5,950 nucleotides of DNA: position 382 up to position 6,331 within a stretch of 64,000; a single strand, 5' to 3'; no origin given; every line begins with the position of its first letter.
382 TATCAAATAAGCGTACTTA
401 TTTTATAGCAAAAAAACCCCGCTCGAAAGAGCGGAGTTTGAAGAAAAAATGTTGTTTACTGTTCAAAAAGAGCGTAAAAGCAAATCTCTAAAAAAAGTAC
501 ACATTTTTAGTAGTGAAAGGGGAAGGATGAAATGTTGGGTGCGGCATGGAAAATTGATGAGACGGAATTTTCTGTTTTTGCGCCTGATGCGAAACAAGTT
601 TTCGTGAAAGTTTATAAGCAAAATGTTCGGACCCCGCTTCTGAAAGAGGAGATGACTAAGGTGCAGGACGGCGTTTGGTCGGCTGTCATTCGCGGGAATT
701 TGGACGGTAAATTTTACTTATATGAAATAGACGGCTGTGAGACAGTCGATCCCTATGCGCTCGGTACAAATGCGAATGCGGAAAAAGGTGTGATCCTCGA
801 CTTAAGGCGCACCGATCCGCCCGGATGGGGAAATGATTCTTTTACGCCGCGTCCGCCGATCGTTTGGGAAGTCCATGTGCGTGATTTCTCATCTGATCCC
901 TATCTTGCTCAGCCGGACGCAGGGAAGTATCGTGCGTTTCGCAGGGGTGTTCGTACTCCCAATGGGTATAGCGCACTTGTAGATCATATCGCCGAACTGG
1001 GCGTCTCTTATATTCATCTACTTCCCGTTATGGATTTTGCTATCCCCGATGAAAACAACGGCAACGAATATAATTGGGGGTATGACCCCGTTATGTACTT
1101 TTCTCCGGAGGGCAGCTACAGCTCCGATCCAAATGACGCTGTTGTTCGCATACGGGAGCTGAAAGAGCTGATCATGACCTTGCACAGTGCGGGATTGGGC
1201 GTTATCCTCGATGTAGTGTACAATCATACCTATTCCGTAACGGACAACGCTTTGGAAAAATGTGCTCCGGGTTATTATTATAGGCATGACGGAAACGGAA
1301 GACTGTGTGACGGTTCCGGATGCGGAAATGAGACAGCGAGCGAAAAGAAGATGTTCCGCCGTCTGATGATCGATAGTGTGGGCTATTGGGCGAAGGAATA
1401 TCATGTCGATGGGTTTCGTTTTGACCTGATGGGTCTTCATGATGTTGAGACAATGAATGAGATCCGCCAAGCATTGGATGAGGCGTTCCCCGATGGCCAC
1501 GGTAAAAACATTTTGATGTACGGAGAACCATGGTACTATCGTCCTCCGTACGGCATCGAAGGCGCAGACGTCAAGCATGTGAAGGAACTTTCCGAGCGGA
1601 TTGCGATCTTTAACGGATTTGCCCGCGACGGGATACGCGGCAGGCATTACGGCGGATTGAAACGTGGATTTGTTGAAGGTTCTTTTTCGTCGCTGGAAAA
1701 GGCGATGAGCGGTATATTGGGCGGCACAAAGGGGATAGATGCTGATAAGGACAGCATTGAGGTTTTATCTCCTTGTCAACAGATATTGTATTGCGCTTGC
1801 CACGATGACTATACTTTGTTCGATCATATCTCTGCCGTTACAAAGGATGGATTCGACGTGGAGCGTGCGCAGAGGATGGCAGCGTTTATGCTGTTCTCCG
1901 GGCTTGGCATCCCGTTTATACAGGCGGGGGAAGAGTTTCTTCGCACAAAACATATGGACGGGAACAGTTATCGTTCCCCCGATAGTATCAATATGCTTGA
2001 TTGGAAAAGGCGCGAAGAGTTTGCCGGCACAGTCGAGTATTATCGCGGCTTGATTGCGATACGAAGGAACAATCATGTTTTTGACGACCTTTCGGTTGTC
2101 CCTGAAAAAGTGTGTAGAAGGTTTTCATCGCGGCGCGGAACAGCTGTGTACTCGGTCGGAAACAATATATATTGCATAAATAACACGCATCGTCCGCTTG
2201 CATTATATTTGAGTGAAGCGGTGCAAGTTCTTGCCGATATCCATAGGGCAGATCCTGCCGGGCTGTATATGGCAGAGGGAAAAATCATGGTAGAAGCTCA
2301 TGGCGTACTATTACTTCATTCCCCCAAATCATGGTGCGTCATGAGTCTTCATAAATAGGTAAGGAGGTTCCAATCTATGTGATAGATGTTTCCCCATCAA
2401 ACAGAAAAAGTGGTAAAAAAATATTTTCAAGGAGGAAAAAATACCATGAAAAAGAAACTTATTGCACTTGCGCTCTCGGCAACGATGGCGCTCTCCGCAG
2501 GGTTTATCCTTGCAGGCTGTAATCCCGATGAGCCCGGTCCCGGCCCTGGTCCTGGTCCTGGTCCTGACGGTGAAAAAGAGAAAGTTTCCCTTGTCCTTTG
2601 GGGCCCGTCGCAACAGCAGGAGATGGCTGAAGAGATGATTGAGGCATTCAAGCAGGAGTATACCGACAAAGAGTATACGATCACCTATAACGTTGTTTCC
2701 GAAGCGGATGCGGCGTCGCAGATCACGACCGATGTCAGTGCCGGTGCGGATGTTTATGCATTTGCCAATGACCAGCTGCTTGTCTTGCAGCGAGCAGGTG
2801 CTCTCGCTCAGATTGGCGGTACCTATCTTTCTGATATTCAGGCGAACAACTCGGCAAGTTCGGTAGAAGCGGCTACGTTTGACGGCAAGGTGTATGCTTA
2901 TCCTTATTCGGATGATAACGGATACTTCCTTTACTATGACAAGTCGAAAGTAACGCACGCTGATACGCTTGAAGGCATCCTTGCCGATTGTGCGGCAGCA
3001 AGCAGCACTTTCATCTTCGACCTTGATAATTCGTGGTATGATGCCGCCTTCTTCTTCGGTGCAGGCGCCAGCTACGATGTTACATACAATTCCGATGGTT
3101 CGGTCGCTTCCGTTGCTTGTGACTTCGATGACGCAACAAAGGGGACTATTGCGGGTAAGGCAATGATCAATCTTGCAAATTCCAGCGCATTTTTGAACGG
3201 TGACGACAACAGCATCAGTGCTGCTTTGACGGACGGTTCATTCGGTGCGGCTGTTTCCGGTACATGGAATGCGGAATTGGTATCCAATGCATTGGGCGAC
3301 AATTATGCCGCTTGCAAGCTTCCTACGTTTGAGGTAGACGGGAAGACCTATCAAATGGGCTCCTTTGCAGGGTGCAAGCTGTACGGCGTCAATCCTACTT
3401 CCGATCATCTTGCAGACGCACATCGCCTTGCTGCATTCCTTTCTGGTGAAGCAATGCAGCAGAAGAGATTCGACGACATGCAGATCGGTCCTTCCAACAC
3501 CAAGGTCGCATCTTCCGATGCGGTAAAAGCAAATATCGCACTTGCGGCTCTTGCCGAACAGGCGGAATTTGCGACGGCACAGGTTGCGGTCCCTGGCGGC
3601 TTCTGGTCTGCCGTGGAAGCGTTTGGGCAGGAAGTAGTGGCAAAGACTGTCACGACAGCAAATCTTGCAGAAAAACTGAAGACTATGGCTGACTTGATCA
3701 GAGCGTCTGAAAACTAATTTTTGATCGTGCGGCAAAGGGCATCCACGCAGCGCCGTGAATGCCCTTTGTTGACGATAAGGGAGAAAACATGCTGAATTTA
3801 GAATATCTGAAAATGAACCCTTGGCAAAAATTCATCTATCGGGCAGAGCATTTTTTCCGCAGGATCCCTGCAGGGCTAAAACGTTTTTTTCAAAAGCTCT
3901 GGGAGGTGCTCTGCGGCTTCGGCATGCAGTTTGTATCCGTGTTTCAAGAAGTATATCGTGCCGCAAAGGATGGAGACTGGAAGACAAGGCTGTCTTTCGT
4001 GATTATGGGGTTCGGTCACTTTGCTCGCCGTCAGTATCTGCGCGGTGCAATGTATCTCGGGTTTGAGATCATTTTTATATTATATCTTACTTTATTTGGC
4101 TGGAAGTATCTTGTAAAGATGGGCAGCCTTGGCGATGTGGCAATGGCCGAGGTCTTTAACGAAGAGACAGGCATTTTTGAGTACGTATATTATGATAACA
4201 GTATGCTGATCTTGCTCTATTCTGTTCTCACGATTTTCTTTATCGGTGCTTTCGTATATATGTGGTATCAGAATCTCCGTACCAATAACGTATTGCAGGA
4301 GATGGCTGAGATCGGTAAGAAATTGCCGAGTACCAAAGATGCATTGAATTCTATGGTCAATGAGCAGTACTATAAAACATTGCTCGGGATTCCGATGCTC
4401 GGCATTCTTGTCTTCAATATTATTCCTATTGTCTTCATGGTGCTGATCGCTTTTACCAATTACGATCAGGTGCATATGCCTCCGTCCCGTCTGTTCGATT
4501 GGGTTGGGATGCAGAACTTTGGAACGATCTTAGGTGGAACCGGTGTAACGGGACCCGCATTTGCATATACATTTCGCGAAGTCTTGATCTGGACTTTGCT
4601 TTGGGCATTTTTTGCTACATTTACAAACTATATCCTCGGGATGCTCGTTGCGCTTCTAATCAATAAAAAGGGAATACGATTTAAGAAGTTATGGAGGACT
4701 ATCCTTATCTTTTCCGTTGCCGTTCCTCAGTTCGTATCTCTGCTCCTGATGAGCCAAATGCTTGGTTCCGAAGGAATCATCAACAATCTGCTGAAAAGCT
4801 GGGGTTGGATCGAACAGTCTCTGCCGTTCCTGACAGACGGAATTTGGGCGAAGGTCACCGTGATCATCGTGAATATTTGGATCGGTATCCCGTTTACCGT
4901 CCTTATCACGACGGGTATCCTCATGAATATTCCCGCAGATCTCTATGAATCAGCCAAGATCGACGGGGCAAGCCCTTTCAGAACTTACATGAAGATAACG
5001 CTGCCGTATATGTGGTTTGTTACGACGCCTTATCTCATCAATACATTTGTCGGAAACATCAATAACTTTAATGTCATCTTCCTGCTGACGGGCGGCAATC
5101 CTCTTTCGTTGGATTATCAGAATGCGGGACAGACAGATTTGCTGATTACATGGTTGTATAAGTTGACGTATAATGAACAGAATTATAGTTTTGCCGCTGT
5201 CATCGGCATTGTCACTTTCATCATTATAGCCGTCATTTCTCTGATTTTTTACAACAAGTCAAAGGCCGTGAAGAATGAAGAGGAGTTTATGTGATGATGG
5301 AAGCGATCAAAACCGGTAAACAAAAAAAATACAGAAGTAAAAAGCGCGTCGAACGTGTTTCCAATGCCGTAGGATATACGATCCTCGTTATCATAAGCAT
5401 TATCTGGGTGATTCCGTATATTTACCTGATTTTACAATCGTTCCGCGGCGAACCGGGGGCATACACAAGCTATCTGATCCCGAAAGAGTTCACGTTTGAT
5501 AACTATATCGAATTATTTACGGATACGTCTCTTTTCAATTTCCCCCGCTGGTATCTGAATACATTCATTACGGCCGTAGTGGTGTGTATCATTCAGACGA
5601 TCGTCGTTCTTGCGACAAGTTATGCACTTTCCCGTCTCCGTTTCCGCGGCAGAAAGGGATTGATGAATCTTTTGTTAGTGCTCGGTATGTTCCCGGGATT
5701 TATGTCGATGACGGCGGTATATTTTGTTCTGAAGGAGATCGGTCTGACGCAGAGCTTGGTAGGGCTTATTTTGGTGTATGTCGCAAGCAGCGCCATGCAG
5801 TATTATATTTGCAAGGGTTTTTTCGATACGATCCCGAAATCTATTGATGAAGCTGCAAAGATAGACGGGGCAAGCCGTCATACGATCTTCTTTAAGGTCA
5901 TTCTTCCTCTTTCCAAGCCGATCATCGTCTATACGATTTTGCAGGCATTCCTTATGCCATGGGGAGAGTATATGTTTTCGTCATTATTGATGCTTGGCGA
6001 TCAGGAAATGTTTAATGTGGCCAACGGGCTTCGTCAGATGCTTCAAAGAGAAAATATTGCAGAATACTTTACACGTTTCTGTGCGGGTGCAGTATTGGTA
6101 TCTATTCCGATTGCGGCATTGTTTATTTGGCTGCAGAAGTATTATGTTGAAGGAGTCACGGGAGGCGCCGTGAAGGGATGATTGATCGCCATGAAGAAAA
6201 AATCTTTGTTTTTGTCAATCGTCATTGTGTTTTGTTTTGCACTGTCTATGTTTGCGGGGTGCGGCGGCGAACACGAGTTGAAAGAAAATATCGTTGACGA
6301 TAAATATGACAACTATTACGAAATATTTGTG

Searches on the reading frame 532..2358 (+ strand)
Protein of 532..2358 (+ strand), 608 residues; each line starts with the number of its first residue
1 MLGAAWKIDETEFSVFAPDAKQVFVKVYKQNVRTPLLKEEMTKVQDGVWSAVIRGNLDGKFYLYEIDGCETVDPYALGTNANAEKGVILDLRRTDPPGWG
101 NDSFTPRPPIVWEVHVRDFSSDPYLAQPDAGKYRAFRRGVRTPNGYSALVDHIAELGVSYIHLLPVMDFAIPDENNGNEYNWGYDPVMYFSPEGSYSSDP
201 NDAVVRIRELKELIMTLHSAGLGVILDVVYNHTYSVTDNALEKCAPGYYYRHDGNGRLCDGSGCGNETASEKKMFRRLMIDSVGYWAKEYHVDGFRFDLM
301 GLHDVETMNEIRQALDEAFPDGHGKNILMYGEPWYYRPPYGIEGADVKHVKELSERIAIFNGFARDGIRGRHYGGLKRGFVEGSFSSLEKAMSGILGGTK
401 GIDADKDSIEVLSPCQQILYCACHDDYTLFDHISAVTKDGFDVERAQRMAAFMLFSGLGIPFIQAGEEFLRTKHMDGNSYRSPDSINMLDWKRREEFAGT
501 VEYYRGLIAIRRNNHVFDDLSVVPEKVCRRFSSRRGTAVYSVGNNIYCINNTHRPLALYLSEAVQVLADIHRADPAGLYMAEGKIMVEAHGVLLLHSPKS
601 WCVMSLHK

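Call 53: search_protein_families(library=pfam, proteins=[window:532-2358:+], max_evalue=0.0001)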
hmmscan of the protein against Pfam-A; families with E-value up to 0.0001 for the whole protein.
window:532-2358:+ (608 aa): 2 families
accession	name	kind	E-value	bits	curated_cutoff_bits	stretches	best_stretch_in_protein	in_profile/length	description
PF02922.24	CBM_48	-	6.5e-11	42.8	22.4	1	2-76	2-83/83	Carbohydrate-binding module 48 (Isoamylase N-terminal domain)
PF00128.31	Alpha-amylase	-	2.5e-09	37.3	22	0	149-235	24-94/446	Alpha amylase, catalytic domain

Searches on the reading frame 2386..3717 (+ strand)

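Call 53: search_protein_families(library=pfam, proteins=[window:2386-3717:+], max_evalue=0.0001)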
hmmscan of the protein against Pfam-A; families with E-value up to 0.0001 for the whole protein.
window:2386-3717:+ (443 aa): 1 family
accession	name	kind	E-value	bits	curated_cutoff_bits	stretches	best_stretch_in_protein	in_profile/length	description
PF13416.11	SBP_bac_8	-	4.3e-29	102.6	27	1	83-387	1-278/279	Bacterial extracellular solute-binding protein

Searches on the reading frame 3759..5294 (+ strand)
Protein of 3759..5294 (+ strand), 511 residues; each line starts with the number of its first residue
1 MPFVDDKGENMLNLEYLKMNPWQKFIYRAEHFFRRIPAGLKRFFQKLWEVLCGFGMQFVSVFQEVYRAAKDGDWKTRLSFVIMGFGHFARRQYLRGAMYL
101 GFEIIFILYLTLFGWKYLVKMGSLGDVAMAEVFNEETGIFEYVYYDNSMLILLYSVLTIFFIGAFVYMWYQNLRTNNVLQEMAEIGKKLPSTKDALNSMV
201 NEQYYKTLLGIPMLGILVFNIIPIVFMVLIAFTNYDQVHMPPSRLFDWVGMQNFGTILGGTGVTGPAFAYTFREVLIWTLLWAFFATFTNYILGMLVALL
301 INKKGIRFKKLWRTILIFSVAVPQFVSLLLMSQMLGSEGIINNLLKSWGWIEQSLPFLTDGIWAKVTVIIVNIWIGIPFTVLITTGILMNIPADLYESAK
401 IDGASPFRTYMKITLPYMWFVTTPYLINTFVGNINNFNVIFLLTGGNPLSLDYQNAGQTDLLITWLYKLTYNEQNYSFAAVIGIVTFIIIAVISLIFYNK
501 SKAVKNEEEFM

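Call 53: search_protein_families(library=pfam, proteins=[window:3759-5294:+], max_evalue=0.0001)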
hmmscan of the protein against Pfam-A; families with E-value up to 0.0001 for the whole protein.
window:3759-5294:+ (511 aa): 1 family
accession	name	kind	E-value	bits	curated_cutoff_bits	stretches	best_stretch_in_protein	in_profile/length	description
PF00528.27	BPD_transp_1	-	4e-21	76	26.4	1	292-498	3-175/184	Binding-protein-dependent transport system inner membrane component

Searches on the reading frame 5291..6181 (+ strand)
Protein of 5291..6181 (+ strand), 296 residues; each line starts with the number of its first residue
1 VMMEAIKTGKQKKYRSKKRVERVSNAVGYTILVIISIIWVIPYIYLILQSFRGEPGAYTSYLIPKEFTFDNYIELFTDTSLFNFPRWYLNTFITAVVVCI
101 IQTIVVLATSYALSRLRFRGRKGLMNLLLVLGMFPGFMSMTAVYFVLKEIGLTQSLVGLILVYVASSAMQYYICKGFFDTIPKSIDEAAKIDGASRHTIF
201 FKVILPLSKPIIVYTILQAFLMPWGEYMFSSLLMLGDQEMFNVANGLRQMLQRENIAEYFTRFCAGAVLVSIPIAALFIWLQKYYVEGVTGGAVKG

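Call 53: search_protein_families(library=pfam, proteins=[window:5291-6181:+], max_evalue=0.0001)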
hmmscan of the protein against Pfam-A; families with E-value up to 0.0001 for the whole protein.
window:5291-6181:+ (296 aa): 1 family
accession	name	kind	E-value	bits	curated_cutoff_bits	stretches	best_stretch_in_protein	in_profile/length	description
PF00528.27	BPD_transp_1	-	1.8e-15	57.6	26.4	1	106-286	3-179/184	Binding-protein-dependent transport system inner membrane component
